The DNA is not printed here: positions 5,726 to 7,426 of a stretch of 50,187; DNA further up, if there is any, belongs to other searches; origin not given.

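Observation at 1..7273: Non-pyrrolysine MttB methyltransferase and corrinoid protein bracket an amino-acid catabolic module (TnaA/TPL-like lyase, SucCD-like ligase, YheO regulator, aminotransferase)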

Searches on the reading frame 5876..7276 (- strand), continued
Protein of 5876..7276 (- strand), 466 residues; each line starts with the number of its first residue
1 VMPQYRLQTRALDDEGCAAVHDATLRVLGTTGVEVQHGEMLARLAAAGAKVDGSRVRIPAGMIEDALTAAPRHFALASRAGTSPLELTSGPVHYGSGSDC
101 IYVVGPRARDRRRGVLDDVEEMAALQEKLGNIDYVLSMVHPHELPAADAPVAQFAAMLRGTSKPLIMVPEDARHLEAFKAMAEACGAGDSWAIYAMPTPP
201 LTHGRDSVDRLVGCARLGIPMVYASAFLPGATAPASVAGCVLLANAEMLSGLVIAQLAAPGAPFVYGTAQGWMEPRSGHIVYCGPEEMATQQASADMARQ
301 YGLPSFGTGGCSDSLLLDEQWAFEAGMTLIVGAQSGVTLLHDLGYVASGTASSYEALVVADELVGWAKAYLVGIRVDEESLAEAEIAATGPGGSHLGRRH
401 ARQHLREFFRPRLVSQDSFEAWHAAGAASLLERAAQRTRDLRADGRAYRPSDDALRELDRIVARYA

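Call 20: find_related_loci(query=A1, collection=genome_contigs, flank=10000)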
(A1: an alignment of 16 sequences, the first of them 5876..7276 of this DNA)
Query A1 (466 aa) in genome_contigs; peptide patterns used: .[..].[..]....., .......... (x = any residue, [..] = any of these).
266 stretches matched a pattern; 229 encode a relative of the query (tblastn E <= 1e-3); the best 80 are kept; 80 distinct loci.
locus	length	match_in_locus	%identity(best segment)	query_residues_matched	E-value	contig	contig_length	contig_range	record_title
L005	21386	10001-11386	71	1-462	0e+0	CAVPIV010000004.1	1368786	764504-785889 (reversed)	MAG: uncultured Thermoleophilia bacterium isolate MFD00032.bin.1.63 genome assembly, contig: contig_19753, whole genome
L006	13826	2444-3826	70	2-462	0e+0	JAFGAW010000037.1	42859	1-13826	MAG: Thermoleophilia bacterium isolate Zod_maxbin.0406_1 k87_576107, whole genome shotgun sequence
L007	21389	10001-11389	67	2-464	0e+0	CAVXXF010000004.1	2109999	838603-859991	MAG: uncultured Thermoleophilia bacterium isolate MFD04716.bin.1.399 genome assembly, contig: contig_6113, whole genome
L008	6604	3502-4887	70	2-463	0e+0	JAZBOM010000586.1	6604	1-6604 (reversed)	MAG: Thermoleophilia bacterium isolate bin.663 k117_10207343, whole genome shotgun sequence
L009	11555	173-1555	68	4-464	0e+0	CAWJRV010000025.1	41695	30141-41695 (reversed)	MAG: uncultured Actinomycetes bacterium isolate MFD01476.bin.4.90 genome assembly, contig: contig_38024, whole genome sh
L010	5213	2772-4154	67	2-462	0e+0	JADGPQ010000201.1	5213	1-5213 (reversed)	MAG: Thermoleophilia bacterium isolate Chersky.21_4 contig-100_12615, whole genome shotgun sequence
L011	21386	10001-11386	76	2-464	0e+0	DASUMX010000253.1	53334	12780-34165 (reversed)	MAG TPA_asm: Thermoleophilia bacterium isolate SMAG_U1584 k141_667343, whole genome shotgun sequence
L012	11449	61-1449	66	2-464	0e+0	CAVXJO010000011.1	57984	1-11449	MAG: uncultured Thermoleophilia bacterium isolate MFD05684.bin.1.282 genome assembly, contig: contig_66735, whole genome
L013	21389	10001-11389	66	2-464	0e+0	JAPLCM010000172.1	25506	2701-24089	MAG: Actinomycetota bacterium isolate LacPavin_0920_SED4_MAG_69_54 LacPavin_0920_SED4_scaffold_375416, whole genome shot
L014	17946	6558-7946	65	2-464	0e+0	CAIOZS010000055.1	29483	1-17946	MAG: uncultured Thermoleophilia bacterium isolate AlinenLipids_bin-3389 genome assembly, contig: bin-3389:055/352, whole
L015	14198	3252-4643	66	1-464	0e+0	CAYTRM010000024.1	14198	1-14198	MAG TPA_asm: uncultured Thermoleophilia bacterium isolate SRP178699_co1_90 genome assembly, contig: NODE_5608_length_141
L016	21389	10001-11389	66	2-464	0e+0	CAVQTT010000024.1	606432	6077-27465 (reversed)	MAG: uncultured Chloroflexia bacterium isolate MFD09964.bin.2.132 genome assembly, contig: contig_8944, whole genome sho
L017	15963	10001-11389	65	2-464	0e+0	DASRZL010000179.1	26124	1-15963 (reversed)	MAG TPA_asm: Thermoleophilia bacterium isolate SMAG_U14282 k141_3756231, whole genome shotgun sequence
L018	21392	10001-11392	67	1-464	0e+0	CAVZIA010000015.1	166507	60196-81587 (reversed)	MAG: uncultured Thermoleophilia bacterium isolate MFD02416.bin.2.102 genome assembly, contig: contig_45750, whole genome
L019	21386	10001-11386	69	2-463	0e+0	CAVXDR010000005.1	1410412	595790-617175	MAG: uncultured Actinomycetes bacterium isolate MFD02138.bin.2.13 genome assembly, contig: contig_8272, whole genome sho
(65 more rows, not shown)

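Call 29: find_encoding_contigs(protein=P0051, flank=10000, max_places=1)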
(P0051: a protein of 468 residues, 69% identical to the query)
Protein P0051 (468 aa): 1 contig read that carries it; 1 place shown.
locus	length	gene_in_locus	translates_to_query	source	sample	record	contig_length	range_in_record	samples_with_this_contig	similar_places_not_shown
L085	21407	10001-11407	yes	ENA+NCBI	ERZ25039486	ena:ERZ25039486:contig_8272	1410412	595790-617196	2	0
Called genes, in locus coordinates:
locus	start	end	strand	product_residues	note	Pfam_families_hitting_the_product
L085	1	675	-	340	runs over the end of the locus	PF02746:MR_MLE_N (weak), PF13378:MR_MLE_C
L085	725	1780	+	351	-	PF00005:ABC_tran, PF13304:AAA_21 (weak), PF08352:oligo_HPY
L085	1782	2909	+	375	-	PF00005:ABC_tran, PF08352:oligo_HPY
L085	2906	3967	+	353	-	PF12911:OppC_N, PF00528:BPD_transp_1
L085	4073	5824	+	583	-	PF00496:SBP_bac_5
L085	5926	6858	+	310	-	PF19300:BPD_transp_1_N, PF00528:BPD_transp_1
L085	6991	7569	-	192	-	PF13560:HTH_31, PF01381:HTH_3, PF13443:HTH_26, PF07883:Cupin_2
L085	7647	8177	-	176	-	PF18902:DUF5658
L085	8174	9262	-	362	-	-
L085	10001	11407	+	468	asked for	PF06253:MTTB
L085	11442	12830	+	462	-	PF01212:Beta_elim_lyase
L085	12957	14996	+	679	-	PF00890:FAD_binding_2, PF01266:DAO, PF07992:Pyr_redox_2 (faint), PF12831:FAD_oxidored (weak), PF02910:Succ_DH_flav_C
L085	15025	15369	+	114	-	PF00037:Fer4 (faint), PF12838:Fer4_7, PF13187:Fer4_9 (weak)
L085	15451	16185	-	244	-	PF00440:TetR_N, PF13977:TetR_C_6 (weak)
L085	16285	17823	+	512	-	PF00171:Aldedh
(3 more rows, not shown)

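Call 35: find_encoding_contigs(protein=P0009, flank=10000, max_places=1)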
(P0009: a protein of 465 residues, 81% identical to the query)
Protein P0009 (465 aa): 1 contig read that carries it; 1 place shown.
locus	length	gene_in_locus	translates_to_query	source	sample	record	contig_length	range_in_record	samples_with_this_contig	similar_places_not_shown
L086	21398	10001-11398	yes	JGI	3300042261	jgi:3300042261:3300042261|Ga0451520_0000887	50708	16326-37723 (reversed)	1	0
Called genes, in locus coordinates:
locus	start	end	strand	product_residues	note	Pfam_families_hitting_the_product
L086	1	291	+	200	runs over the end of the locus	-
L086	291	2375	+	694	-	-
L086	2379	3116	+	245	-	-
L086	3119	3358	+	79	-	-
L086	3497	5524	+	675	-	PF19077:Big_13 (faint)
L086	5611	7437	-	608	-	PF00664:ABC_membrane, PF00005:ABC_tran, PF13304:AAA_21 (faint)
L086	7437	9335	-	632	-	PF00664:ABC_membrane, PF00005:ABC_tran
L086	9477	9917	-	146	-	PF02518:HATPase_c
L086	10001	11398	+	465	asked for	PF06253:MTTB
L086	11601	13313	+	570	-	PF02730:AFOR_N, PF01314:AFOR_C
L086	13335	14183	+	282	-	PF09339:HTH_IclR, PF01614:IclR_C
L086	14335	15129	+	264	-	PF00106:adh_short, PF02737:3HCDH_N (weak), PF03435:Sacchrp_dh_NADP, PF08659:KR (weak), PF13561:adh_short_C2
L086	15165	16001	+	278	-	PF04199:Cyclase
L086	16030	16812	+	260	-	PF04199:Cyclase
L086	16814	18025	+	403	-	PF02515:CoA_transf_3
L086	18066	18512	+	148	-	PF12172:zf-ChsH2 (weak), PF01796:OB_ChsH2_C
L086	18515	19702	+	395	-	PF00108:Thiolase_N, PF08545:ACP_syn_III (faint), PF22691:Thiolase_C_1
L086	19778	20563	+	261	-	PF00378:ECH_1, PF16113:ECH_2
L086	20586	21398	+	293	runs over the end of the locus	PF09339:HTH_IclR (weak), PF01614:IclR_C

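Call 36: find_encoding_contigs(protein=P0028, flank=10000, max_places=1)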
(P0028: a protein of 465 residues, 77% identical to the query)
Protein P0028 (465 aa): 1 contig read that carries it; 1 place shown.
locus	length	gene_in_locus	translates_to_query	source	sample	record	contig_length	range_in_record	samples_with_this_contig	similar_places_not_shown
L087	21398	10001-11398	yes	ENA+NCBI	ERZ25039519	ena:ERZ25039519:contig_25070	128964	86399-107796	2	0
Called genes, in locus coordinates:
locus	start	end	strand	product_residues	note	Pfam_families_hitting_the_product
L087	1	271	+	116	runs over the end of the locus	-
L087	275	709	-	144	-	PF00293:NUDIX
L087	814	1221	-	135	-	-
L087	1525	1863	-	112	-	-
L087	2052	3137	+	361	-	PF03176:MMPL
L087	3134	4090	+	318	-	PF05977:MFS_3, PF07690:MFS_1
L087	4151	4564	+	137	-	-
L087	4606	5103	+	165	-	PF01022:HTH_5 (weak), PF12840:HTH_20 (weak)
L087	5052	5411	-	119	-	-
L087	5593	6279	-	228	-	PF00005:ABC_tran, PF13304:AAA_21 (faint)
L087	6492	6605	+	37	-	-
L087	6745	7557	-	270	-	-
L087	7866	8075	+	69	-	-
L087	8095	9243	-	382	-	PF00664:ABC_membrane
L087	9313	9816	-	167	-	PF01381:HTH_3, PF13443:HTH_26 (weak), PF13560:HTH_31 (faint), PF07883:Cupin_2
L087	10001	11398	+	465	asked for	PF06253:MTTB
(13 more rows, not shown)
